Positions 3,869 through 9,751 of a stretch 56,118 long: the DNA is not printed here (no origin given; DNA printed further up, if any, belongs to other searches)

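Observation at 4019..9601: Giant DUF4011 / SF1 helicase / nuclease-fold / DUF3320 protein (Hhe-like) whose ATPase is split by an ~880-residue insertion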

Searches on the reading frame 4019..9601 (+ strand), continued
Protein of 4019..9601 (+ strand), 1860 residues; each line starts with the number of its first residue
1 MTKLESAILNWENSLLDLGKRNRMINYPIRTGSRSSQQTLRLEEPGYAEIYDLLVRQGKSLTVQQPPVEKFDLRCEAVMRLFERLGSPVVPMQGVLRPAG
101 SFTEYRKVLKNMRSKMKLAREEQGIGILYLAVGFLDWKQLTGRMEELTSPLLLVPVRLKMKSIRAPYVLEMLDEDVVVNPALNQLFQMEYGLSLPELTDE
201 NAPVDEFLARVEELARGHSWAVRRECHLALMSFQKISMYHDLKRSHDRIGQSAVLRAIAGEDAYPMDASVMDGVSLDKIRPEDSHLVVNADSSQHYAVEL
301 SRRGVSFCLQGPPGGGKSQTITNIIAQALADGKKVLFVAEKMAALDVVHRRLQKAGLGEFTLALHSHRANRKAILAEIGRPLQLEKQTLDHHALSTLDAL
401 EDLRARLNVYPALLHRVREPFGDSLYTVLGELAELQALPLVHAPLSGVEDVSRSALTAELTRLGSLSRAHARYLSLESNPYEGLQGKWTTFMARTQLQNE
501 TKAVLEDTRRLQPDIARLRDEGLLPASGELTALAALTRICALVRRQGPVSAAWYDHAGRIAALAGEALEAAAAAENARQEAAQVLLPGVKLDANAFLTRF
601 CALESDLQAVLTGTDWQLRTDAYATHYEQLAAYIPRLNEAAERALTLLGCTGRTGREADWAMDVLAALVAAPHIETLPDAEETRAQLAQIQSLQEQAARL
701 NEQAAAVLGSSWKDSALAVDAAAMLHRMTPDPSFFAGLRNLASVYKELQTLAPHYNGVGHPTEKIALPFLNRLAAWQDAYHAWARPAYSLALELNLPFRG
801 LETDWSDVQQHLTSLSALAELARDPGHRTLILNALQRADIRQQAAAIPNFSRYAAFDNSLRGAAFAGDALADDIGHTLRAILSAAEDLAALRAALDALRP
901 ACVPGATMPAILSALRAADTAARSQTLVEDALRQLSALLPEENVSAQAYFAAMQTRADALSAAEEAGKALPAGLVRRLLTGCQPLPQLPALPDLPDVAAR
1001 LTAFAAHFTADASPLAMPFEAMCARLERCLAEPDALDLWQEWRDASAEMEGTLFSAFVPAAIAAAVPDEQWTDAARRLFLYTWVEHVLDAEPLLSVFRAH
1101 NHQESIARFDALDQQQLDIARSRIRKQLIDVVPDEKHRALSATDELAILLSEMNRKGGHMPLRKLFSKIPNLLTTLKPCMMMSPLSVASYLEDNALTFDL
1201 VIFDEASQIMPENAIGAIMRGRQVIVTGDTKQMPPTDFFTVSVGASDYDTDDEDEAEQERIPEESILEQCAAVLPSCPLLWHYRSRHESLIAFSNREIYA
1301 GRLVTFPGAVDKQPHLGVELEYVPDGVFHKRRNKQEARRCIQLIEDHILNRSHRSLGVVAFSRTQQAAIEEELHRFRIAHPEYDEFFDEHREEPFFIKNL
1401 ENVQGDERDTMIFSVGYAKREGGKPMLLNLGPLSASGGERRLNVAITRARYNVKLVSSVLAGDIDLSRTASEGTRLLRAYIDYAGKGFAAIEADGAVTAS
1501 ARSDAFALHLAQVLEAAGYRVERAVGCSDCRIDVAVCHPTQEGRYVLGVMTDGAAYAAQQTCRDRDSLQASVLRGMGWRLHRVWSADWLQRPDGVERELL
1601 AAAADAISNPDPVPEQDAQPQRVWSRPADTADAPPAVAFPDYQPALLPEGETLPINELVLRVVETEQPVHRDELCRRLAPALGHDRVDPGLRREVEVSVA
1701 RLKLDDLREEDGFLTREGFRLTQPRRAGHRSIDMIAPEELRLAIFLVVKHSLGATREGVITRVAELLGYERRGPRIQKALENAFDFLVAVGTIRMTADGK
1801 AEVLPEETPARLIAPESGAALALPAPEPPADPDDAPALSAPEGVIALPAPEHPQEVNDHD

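Call 72: find_encoding_contigs(protein=P0002, flank=6000, max_places=1)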
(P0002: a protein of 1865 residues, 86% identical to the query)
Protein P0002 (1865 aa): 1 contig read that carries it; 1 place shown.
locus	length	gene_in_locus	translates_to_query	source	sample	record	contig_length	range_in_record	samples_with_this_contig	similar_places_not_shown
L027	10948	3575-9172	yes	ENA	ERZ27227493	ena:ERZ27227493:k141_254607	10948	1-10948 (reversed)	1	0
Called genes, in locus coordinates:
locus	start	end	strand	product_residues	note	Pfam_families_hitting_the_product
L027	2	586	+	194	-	?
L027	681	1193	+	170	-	PF07155:ECF-ribofla_trS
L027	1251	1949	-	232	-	PF18978:DUF5714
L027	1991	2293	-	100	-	-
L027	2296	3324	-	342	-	PF01212:Beta_elim_lyase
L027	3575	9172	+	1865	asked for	PF13195:DUF4011, PF13086:AAA_11, PF13604:AAA_30 (faint), PF13245:AAA_19 (faint), PF13086:AAA_11 (weak), PF13087:AAA_12, PF18741:MTES_1575, PF11784:DUF3320 (weak)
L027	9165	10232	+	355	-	-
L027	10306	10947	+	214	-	?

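Call 85: search_dna_similar(query=window:4019-9598:+, collection=plasmids, mode=protein, max_rows=30, max_evalue=1e-20)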
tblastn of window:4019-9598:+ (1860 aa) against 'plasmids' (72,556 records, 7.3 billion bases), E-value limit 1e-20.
Records with a match: 468; places in all: 501; records where one place covers at least 80% of the query: 0.
Best place of each record, by identity: <60% 468.
By first word of the organism name: Klebsiella 242; Ralstonia 105; Rhizobium 20; Acinetobacter 17; Raoultella 11; Paracoccus 6; Mesorhizobium 6; Vibrio 5; Thioclava 4; Paraburkholderia 3; and 40 more.
By predicted mobility (MOB-suite, as given by PLSDB): conjugative 212; non-mobilizable 136; mobilizable 120.
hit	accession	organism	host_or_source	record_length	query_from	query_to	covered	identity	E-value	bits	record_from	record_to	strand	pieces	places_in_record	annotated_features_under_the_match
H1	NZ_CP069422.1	Aristaeella lactis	Bos taurus,Bovine rumen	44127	4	1793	69%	39.7%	2e-170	936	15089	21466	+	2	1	DUF4011 domain-containing protein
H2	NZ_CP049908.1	Hymenobacter sp. HDW8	single bacterial strain,Siniperca ...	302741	2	1793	65%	35.8%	3e-112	589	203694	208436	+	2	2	DUF3320 domain-containing protein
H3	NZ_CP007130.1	Gemmatirosa kalamazoonensis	-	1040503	3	1799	63%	36.7%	9e-94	605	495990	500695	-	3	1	record has no annotation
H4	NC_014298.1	Halalkalicoccus jeotgali B3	-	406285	4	1797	65%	35.5%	1e-131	682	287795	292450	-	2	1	DUF4011 domain-containing protein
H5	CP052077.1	Ralstonia solanacearum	tomato,cell culture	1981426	15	1768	63%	35.7%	3e-112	591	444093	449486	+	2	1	none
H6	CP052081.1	Ralstonia solanacearum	tomato,cell culture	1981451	15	1768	63%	35.7%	3e-112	591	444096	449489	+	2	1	none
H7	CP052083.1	Ralstonia solanacearum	tomato,cell culture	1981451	15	1768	63%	35.7%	3e-112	591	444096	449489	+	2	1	DUF3320 domain-containing protein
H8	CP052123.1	Ralstonia solanacearum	tomato,cell culture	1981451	15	1768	63%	35.7%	3e-112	591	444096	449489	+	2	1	DUF3320 domain-containing protein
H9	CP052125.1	Ralstonia solanacearum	tomato,cell culture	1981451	15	1768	63%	35.7%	3e-112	591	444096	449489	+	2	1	DUF3320 domain-containing protein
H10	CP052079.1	Ralstonia solanacearum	tomato,cell culture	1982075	15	1768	63%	35.7%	3e-112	591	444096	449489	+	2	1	none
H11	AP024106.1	Ralstonia solanacearum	-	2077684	15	1768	63%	35.7%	3e-112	591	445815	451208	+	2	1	hypothetical protein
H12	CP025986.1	Ralstonia solanacearum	Cucurbita maxima,culture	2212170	15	1768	63%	35.7%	3e-112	591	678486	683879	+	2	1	helicase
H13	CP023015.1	Ralstonia solanacearum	Solanum tuberosum,single cell,Potato ...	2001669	15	1768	63%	35.7%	3e-112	591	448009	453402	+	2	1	helicase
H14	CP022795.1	Ralstonia solanacearum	Solanum tuberosum,single cell,Potato ...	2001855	15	1768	63%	35.7%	3e-112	591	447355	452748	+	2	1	helicase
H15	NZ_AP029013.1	Ralstonia pseudosolanacearum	-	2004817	15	1768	63%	35.7%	3e-112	591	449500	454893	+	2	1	none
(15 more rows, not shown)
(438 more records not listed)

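Call 86: get_annotated_region(hit=H1, flank=10000)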
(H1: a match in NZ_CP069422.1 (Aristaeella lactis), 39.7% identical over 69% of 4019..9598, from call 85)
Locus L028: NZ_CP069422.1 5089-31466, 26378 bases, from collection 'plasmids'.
description: Aristaeella lactis strain WTE2008 plasmid unnamed
organism: Aristaeella lactis (NCBI taxid 3046383)
taxonomy: Bacteria; Bacillota; Clostridia; Eubacteriales; Aristaeellaceae; Aristaeella; Aristaeella lactis
host: -; source: Bos taurus,Bovine rumen; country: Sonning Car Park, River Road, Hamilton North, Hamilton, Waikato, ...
typing (MOB-suite, as given by PLSDB): non-mobilizable
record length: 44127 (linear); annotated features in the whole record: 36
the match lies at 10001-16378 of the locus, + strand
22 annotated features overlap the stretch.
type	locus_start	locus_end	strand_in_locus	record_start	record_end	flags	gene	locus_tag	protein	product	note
CDS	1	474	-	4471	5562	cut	-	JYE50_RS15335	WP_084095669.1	site-specific integrase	-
CDS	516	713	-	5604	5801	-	-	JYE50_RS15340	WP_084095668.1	helix-turn-helix domain-containing protein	-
CDS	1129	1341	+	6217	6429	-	-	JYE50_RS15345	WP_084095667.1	helix-turn-helix transcriptional regulator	-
CDS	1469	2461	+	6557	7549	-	-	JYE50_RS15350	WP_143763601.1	WYL domain-containing protein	-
CDS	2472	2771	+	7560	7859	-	-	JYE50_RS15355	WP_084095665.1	hypothetical protein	-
CDS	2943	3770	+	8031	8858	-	-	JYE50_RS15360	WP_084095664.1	hypothetical protein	-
CDS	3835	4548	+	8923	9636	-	-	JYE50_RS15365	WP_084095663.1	hypothetical protein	-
CDS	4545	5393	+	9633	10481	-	-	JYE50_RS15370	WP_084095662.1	ComEC/Rec2 family competence protein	GO:0030420 - establishment of competence for transformation [Evidence IEA]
CDS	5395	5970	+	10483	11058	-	-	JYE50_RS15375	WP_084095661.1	hypothetical protein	-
CDS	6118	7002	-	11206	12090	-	-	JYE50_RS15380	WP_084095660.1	ion transporter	GO:0034220 - monoatomic ion transmembrane transport [Evidence IEA]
CDS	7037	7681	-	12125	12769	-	-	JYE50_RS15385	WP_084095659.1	hypothetical protein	-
CDS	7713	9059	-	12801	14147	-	-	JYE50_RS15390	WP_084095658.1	DUF4236 domain-containing protein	-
CDS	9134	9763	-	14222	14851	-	-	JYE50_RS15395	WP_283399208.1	peptidoglycan-binding domain-containing protein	-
CDS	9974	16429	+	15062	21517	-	-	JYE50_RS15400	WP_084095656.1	DUF4011 domain-containing protein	-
CDS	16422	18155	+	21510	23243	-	-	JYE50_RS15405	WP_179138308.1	serine/threonine-protein kinase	GO:0006468 - protein phosphorylation [Evidence IEA]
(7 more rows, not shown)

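Call 87: find_encoding_contigs(protein=P0015, flank=3000, max_places=2)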
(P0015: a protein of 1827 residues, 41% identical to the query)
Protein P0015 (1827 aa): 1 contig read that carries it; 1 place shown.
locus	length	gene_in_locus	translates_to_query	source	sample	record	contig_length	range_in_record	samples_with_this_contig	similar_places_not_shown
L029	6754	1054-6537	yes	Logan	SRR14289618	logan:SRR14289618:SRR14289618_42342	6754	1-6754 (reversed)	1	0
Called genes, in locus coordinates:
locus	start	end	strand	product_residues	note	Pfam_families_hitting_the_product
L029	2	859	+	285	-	?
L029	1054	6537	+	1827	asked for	PF13195:DUF4011, PF13086:AAA_11 (weak), PF13245:AAA_19 (faint), PF13086:AAA_11 (weak), PF13087:AAA_12, PF18741:MTES_1575, PF11784:DUF3320 (weak)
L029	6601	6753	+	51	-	?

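Call 91: search_protein_families(library=ncbifam, proteins=[L025:18225-20111:+, L028:22695-23450:+, L025:15018-15722:+, L028:23464-24978:+, L025:6777-6995:+, L028:9974-16429:+, L025:15747-17039:+], max_evalue=0.00001)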
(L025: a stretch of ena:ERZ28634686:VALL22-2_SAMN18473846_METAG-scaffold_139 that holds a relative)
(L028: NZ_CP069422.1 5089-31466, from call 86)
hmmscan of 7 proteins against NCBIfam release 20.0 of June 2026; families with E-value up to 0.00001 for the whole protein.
L025:18225-20111:+ (628 aa): 7 families
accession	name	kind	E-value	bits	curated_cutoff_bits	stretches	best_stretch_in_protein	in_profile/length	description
TIGR03346.1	chaperone_ClpB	equivalog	1e-75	255.7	1232.1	1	298-609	555-846/853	ATP-dependent chaperone ClpB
TIGR03345.1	VI_ClpV1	equivalog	8.9e-65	219.4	884.95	1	294-596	552-838/852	type VI secretion system ATPase TssH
TIGR02639.1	ClpA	equivalog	2.5e-64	217.8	993.15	1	266-603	416-729/734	ATP-dependent Clp protease ATP-binding subunit ClpA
NF008118.0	PRK10865.1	equivalog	3.3e-60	204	1417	1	299-608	559-848/857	ATP-dependent chaperone ClpB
NF033606.1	heat_AAA_ClpK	exception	2.8e-57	194.3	1900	1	299-594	604-884/949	heat shock survival AAA family ATPase ClpK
NF033607.0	disagg_AAA_ClpG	exception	1.4e-53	182.1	1900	1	262-566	547-835/932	AAA family protein disaggregase ClpG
NF008263.0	PRK11034.1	equivalog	8.4e-48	162.8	1350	1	298-616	448-744/758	ATP-dependent Clp protease ATP-binding subunit ClpA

L028:22695-23450:+ (251 aa): 2 families
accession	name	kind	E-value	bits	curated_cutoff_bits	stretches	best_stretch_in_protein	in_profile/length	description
NF033484.1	Stp1_PP2C_phos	equivalog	3.2e-32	111.9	230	1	39-246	22-232/232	Stp1/IreP family PP2C-type Ser/Thr phosphatase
NF011149.0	PRK14559.1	equivalog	2.7e-08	33.1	374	1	44-213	414-593/642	serine/threonine phosphatase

L025:15018-15722:+ (234 aa): 0 families

L028:23464-24978:+ (504 aa): 0 families

L025:6777-6995:+ (72 aa): 2 families
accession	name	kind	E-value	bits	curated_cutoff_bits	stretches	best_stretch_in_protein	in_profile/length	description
NF000090.1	trans_reg_VanU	equivalog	6.2e-21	74.4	150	1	1-69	1-69/75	glycopeptide resistance transcriptional regulator VanU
NF010465.0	PRK13890.1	equivalog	3.5e-06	27.1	96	1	3-70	5-73/121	conjugal transfer protein TrbA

L028:9974-16429:+ (2151 aa): 5 families
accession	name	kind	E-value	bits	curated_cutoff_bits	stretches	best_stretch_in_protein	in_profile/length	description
NF058533.1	antiphage_ProA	equivalog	0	1187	1500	3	1071-2113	850-1903/1903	anti-phage protein ProA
NF042953.1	Hhe_antiphage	equivalog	1.1e-241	805.5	2000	2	963-1960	715-1710/1797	DUF4011 domain-containing anti-phage protein Hhe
TIGR00376.1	TIGR00376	hypoth_equivalog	5.4e-24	84.6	348.9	2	1509-1633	357-462/639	IGHMBP2 family helicase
NF040671.1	PLuB_AAA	exception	1.1e-17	62.8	999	2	1511-1635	957-1084/1256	PLuB system helicase-like protein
TIGR01448.2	helicase_RecD2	equivalog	3.4e-06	25.5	500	0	278-341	300-363/713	SF1B family DNA helicase RecD2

L025:15747-17039:+ (430 aa): 0 families
